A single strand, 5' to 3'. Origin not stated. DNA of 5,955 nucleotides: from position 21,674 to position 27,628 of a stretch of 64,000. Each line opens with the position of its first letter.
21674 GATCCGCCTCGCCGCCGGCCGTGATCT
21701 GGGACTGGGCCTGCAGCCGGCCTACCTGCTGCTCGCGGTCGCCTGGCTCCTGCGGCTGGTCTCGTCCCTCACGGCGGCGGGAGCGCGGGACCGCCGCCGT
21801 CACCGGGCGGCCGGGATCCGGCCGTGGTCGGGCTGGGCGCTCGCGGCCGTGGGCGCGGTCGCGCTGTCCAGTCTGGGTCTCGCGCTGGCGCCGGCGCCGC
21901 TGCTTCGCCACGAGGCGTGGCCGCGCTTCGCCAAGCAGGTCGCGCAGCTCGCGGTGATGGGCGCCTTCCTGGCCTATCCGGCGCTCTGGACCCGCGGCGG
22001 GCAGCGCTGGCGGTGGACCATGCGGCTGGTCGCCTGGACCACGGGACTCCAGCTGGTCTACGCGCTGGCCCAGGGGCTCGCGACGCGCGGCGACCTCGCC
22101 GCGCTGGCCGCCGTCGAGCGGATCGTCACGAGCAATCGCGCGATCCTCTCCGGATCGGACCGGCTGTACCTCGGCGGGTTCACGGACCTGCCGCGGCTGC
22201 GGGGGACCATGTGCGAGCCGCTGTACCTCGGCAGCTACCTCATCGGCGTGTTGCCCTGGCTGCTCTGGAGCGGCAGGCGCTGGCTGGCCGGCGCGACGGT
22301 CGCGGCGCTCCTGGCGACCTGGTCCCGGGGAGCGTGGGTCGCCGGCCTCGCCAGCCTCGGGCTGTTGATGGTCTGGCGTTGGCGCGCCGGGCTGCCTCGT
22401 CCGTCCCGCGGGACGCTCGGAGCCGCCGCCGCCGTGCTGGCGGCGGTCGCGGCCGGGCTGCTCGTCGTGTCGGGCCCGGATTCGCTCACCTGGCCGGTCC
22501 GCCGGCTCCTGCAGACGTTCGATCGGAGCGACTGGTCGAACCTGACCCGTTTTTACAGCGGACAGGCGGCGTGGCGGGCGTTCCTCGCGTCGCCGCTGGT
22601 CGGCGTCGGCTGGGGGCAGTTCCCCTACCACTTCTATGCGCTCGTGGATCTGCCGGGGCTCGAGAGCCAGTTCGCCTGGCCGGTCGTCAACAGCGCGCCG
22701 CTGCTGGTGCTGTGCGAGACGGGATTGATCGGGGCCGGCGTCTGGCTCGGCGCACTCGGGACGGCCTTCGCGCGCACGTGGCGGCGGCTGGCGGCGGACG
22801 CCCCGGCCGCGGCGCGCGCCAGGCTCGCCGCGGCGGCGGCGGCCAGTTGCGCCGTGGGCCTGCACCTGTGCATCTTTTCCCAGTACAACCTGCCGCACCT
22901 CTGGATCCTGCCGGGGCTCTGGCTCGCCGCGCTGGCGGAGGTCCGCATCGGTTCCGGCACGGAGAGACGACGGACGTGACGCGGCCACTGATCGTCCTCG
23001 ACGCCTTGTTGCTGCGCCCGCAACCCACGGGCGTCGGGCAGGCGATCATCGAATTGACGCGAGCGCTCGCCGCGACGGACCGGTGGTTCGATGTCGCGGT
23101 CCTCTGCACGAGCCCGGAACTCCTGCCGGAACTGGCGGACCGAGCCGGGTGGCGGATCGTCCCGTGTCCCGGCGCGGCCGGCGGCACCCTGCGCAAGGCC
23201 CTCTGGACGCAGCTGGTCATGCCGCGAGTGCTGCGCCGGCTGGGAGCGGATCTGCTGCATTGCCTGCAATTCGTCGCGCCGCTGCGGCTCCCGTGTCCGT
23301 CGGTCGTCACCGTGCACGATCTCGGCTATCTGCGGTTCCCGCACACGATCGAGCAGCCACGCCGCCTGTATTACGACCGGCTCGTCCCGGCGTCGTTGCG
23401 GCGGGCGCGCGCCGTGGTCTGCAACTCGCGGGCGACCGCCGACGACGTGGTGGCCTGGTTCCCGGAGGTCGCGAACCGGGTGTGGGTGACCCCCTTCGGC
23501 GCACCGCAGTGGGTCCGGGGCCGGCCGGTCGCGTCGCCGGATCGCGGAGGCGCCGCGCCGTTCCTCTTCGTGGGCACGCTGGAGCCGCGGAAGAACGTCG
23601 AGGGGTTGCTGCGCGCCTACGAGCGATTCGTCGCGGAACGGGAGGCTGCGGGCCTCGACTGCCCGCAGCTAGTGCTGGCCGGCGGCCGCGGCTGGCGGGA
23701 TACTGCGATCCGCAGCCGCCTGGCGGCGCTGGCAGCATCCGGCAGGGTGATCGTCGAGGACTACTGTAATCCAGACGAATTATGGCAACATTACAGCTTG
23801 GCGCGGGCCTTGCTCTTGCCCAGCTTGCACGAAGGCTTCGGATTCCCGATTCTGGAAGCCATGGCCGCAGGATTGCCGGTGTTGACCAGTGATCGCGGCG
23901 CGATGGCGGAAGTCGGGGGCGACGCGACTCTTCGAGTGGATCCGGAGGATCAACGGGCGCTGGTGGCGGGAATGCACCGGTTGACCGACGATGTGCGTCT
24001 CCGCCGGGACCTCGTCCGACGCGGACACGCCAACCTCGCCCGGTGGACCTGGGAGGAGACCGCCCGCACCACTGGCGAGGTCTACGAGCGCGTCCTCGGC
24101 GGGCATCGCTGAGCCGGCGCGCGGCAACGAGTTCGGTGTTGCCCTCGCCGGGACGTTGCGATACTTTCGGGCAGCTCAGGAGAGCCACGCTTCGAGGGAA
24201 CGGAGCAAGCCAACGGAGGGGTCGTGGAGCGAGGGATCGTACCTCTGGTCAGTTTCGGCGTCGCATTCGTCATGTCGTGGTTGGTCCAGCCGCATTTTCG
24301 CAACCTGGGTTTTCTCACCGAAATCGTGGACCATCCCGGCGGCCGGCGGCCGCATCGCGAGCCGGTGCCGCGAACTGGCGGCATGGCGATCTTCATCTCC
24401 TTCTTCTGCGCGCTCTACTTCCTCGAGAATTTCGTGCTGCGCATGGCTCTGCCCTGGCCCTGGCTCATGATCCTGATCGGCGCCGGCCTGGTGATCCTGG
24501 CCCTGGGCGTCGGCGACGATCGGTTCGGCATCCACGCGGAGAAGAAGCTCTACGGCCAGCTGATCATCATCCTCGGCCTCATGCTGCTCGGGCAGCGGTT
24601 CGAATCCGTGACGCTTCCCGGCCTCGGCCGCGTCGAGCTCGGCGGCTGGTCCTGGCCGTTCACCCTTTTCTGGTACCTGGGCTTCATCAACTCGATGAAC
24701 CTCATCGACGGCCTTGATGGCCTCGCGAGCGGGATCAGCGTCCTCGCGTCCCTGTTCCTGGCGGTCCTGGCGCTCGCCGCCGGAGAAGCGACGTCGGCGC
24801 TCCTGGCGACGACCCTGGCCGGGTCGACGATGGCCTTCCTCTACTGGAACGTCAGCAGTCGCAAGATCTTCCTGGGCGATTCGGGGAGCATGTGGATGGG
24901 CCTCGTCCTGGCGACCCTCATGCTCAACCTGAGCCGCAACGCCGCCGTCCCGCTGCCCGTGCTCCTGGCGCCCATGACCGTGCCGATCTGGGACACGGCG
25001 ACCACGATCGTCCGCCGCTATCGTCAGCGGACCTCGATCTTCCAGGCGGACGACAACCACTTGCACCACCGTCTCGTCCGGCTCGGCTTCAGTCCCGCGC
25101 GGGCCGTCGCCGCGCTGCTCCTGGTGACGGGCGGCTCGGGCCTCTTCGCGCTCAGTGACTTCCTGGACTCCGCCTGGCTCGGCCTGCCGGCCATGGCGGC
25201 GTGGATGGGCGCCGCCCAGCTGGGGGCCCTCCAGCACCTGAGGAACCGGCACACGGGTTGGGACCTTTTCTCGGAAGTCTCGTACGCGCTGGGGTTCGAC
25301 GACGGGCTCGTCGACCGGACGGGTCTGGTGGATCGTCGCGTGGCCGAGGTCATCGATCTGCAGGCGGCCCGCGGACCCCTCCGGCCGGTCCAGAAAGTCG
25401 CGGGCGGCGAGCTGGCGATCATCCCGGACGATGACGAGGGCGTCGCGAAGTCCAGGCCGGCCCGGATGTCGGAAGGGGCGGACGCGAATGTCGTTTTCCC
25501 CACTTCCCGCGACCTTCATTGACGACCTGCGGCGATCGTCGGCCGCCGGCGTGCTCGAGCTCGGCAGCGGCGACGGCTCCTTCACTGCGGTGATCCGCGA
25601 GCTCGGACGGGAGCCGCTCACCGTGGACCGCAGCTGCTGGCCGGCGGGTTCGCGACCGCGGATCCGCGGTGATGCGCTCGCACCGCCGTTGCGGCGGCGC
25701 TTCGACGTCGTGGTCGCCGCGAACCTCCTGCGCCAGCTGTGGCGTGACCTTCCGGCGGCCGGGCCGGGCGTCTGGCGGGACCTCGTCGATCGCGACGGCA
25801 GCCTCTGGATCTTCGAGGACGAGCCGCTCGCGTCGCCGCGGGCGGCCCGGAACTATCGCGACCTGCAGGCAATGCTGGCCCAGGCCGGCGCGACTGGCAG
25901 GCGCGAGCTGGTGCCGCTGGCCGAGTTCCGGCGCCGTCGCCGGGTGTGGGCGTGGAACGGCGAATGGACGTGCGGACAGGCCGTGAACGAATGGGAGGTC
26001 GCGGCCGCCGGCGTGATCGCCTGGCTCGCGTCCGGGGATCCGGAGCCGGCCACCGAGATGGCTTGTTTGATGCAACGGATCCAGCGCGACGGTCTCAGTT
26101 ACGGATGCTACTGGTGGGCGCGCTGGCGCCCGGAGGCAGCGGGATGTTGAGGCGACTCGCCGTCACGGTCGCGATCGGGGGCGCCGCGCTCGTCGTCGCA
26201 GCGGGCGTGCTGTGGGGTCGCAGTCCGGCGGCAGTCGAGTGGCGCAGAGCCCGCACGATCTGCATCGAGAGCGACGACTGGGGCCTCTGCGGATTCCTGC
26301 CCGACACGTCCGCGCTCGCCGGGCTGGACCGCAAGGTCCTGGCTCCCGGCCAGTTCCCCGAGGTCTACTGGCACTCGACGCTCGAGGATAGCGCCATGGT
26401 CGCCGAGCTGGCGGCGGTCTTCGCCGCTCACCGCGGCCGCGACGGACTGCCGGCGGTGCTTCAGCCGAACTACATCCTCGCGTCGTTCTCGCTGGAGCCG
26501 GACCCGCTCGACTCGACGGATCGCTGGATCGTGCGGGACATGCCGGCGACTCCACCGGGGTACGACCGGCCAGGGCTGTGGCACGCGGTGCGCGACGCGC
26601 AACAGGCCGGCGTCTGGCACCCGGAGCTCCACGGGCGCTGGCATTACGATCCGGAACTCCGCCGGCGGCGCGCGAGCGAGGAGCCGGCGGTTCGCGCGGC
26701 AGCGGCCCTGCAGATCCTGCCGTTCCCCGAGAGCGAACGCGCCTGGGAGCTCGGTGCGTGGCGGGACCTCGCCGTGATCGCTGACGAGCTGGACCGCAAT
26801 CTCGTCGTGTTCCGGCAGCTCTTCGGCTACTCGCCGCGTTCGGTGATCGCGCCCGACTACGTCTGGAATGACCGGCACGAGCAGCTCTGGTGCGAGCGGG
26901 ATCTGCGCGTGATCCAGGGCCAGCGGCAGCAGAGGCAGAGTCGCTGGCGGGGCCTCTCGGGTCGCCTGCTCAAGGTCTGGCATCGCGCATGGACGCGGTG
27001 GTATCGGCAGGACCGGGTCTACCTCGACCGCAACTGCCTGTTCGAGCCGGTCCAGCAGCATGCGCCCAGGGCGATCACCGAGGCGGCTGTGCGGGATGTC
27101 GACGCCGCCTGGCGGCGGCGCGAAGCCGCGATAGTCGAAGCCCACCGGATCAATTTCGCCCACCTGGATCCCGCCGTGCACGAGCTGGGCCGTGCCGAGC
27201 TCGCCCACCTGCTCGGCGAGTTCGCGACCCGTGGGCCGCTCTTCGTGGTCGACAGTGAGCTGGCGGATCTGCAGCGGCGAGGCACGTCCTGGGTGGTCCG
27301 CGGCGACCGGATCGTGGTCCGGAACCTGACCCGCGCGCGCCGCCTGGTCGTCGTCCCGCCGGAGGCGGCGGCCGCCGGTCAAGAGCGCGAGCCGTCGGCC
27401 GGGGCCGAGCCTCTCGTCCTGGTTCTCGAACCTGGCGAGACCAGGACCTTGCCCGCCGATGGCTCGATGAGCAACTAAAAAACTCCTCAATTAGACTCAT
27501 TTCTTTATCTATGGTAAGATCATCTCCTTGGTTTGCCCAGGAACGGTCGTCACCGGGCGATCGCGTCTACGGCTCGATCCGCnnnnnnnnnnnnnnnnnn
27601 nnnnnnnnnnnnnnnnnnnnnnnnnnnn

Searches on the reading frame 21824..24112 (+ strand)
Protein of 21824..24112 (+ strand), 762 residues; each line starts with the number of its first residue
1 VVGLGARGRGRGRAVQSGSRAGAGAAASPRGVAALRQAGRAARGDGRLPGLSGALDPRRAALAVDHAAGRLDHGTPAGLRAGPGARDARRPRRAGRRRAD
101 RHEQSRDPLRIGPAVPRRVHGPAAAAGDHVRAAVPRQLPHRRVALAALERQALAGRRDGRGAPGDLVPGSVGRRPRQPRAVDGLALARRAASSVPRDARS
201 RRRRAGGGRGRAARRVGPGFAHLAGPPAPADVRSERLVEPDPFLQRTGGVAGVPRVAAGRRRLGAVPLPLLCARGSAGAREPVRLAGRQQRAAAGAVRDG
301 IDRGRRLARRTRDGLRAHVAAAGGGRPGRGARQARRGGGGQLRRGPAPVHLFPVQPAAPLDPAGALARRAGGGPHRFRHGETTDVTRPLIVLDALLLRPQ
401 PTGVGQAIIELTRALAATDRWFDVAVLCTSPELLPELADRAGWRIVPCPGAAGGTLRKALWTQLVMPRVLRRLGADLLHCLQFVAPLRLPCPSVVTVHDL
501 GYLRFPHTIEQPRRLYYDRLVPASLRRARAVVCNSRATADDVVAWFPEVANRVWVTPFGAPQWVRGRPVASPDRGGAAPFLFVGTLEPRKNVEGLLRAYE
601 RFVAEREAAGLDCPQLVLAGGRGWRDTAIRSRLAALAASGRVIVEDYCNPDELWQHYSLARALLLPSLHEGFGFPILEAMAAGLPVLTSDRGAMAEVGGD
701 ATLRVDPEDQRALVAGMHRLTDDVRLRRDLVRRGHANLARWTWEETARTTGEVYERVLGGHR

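Call 10: search_protein_families(library=pfam, proteins=[window:21824-24112:+], max_evalue=0.001)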
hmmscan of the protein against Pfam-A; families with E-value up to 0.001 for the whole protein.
window:21824-24112:+ (762 aa): 5 families
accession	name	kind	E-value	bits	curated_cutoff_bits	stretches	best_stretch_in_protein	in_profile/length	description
PF00534.26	Glycos_transf_1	-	3.2e-24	85.8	26.4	1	580-734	18-169/172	Glycosyl transferases group 1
PF13692.12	Glyco_trans_1_4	-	1.8e-22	80.6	27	1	580-723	4-142/142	Glycosyl transferases group 1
PF13439.12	Glyco_transf_4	-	1.4e-17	64.6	28.5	1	402-557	2-163/170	Glycosyltransferase Family 4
PF20706.3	GT4-conflict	-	2.8e-14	53.4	26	1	569-721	189-340/385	Family 4 Glycosyltransferase in conflict systems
PF13524.12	Glyco_trans_1_2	-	2.2e-05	24.9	25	1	615-749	16-141/144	Glycosyl transferase-like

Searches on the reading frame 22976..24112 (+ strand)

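Call 37: search_protein_families(library=ncbifam, proteins=[window:22976-24112:+], max_evalue=0.001)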
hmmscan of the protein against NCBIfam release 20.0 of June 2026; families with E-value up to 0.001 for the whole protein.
window:22976-24112:+ (378 aa): 20 families
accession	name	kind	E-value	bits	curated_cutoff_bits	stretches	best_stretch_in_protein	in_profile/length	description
TIGR04047.1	MSMEG_0565_glyc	hypoth_equivalog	4.9e-27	95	259.85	1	123-371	118-372/373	MSMEG_0565 family glycosyltransferase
TIGR03449.1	mycothiol_MshA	equivalog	2.4e-16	59.6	462.5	1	196-373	223-403/406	D-inositol-3-phosphate glycosyltransferase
NF041876.1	EPS_EpsE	equivalog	8.8e-16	58.1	400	1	142-355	160-377/389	exopolysaccharide biosynthesis GT4 family glycosyltransferase EpsE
TIGR02149.1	glgA_Coryne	subfamily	1.3e-12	47.5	302.4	1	100-374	100-391/391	glycogen synthase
TIGR03088.1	stp2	hypoth_equivalog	4.3e-12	45.8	409.05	1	196-374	197-374/374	TIGR03088 family PEP-CTERM/XrtA system glycosyltransferase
NF038229.1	Glyco4_Geo_Pelo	equivalog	4.5e-11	42.4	400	1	139-374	105-337/338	GPMC system family 4 glycosyltransferase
NF053787.1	GlcN_PG_synth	equivalog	7.3e-11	41.5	480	1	258-374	244-360/361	N-acetylglucosaminyl phosphatidylglycerol synthase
NF012028.0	PRK15484.1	subfamily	1.5e-08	34.2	618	1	196-318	196-320/380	lipopolysaccharide N-acetylglucosaminyltransferase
TIGR04157.1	glyco_rSAM_CFB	subfamily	4.9e-08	32.4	400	1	196-313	230-338/406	TIGR04157 family glycosyltransferase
NF038298.1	EPS_HpsO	equivalog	5e-08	32.1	575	1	274-373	274-387/388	hormogonium polysaccharide biosynthesis glycosyltransferase HpsO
NF038295.1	EPS_HpsP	equivalog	5.3e-08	32.3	550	1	196-373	210-387/388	hormogonium polysaccharide biosynthesis glycosyltransferase HpsP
TIGR03999.1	thiol_BshA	equivalog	5.5e-08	32.1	273.7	1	231-373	231-373/375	N-acetyl-alpha-D-glucosaminyl L-malate synthase BshA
TIGR02468.1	sucrsPsyn_pln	equivalog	2.6e-07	28.8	1143.95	1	281-365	577-663/1051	sucrose-phosphate synthase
TIGR02472.1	sucr_P_syn_N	equivalog_domain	2.4e-05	23.3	576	1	264-360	325-428/439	sucrose-phosphate synthase, putative, glycosyltransferase domain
NF007396.0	PRK09922.1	equivalog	2.5e-05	23.3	385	1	185-306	174-290/361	lipopolysaccharide 1,6-galactosyltransferase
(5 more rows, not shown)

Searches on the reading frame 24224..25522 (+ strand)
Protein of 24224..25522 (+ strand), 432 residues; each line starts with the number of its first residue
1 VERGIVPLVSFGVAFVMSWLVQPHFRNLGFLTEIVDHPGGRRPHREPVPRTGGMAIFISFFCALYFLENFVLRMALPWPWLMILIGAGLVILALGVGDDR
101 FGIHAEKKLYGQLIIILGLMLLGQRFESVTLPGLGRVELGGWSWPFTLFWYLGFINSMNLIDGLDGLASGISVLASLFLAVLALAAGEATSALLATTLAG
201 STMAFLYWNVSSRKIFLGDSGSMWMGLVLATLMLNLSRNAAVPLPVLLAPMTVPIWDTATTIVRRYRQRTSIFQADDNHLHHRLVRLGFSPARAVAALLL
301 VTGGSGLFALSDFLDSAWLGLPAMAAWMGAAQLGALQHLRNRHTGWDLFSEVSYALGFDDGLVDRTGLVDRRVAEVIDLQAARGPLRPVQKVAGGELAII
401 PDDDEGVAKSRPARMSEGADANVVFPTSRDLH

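Call 10: search_protein_families(library=pfam, proteins=[window:24224-25522:+], max_evalue=0.001)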
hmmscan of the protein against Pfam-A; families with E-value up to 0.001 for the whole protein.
window:24224-25522:+ (432 aa): 1 family
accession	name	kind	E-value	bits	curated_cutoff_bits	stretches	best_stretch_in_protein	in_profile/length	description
PF00953.26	Glycos_transf_4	-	1.4e-35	123.1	27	1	82-235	2-158/160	Glycosyl transferase family 4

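Call 37: search_protein_families(library=ncbifam, proteins=[window:24224-25522:+], max_evalue=0.001)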
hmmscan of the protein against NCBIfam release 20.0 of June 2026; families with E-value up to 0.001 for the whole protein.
window:24224-25522:+ (432 aa): 3 families
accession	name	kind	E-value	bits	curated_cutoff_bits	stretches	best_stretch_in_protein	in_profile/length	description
TIGR02380.1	ECA_wecA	exception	3.7e-37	128.3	326.05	1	10-309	3-302/346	UDP-N-acetylglucosamine--undecaprenyl-phosphate N-acetylglucosaminephosphotransferase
NF053644.1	MraY_archaea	equivalog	3.2e-26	92.5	450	1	106-302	151-332/340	pseudomurein biosynthesis MraY family phospho-N-acetylmuramoyl-pentapeptide-transferase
TIGR00445.1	mraY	equivalog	9.7e-18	64.7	192.05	1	24-301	11-306/321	phospho-N-acetylmuramoyl-pentapeptide-transferase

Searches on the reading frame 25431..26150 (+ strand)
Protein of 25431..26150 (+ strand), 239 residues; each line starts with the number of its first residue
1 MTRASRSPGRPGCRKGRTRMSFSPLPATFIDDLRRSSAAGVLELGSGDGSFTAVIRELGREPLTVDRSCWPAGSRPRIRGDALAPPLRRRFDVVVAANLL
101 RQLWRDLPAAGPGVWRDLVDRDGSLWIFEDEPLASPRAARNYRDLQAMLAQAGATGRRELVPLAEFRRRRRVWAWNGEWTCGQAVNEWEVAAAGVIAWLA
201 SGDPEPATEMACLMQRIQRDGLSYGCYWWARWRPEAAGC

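Call 10: search_protein_families(library=pfam, proteins=[window:25431-26150:+], max_evalue=0.001)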
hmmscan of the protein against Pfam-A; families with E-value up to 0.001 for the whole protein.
window:25431-26150:+ (239 aa): 1 family
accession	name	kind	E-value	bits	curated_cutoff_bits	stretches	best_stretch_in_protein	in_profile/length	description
PF13489.12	Methyltransf_23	-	0.00015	22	27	1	35-101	20-92/164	Methyltransferase domain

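Call 37: search_protein_families(library=ncbifam, proteins=[window:25488-26150:+], max_evalue=0.001)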
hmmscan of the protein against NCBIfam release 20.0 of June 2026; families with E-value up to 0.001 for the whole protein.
window:25488-26150:+ (220 aa): 0 families

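Call 58: search_protein_families(library=pfam, proteins=[window:25488-26147:+], max_evalue=10)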
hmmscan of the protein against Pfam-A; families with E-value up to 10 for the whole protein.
window:25488-26147:+ (220 aa): 4 families
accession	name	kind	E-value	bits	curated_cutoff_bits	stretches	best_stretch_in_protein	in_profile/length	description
PF13489.12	Methyltransf_23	-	0.00015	22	27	1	17-82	21-92/164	Methyltransferase domain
PF08242.18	Methyltransf_12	-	0.057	14.6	30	1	23-89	1-82/98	Methyltransferase domain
PF13649.12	Methyltransf_25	-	0.066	14.3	27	0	22-47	1-28/97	Methyltransferase domain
PF08241.18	Methyltransf_11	-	0.16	13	21.2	1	23-87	1-75/95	Methyltransferase domain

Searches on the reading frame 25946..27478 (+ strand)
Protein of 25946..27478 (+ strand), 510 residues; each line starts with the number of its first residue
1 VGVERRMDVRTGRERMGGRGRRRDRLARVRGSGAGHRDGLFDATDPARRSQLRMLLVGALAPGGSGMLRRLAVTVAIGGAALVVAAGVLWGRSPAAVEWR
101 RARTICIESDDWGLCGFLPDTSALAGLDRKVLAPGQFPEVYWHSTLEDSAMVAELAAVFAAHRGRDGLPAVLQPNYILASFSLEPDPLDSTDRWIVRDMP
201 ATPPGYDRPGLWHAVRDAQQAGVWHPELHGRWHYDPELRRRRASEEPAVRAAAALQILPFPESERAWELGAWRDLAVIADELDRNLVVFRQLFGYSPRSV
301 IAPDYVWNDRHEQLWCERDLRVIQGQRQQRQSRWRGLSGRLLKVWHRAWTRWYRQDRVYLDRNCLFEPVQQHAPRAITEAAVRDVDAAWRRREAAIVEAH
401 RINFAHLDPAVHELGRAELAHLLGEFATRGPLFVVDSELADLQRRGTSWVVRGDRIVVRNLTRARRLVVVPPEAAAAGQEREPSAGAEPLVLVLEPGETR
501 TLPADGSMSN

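Call 10: search_protein_families(library=pfam, proteins=[window:25946-27478:+], max_evalue=0.001)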
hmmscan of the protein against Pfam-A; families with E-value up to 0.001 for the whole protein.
window:25946-27478:+ (510 aa): 0 families

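Call 37: search_protein_families(library=ncbifam, proteins=[window:26144-27478:+], max_evalue=0.001)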
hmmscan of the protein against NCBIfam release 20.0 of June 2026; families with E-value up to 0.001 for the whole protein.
window:26144-27478:+ (444 aa): 0 families

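Call 57: search_solved_structures(query=window:26144-27475:+, max_evalue=10)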
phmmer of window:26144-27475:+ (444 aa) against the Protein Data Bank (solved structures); distinct sequences matched with E-value up to 10: 1.
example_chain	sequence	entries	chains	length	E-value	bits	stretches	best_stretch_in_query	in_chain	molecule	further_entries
6l9i_A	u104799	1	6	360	0.74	11.6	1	52-95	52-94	Oxalate decarboxylase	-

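Call 58: search_protein_families(library=pfam, proteins=[window:26144-27475:+], max_evalue=10)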
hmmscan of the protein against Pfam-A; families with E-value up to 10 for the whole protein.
window:26144-27475:+ (444 aa): 1 family
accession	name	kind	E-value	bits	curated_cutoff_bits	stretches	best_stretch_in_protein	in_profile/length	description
PF25461.1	Beta-barrel_SelB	-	0.083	13.6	27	1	362-399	29-66/80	Selenocysteine-specific elongation factor, beta-barrel domain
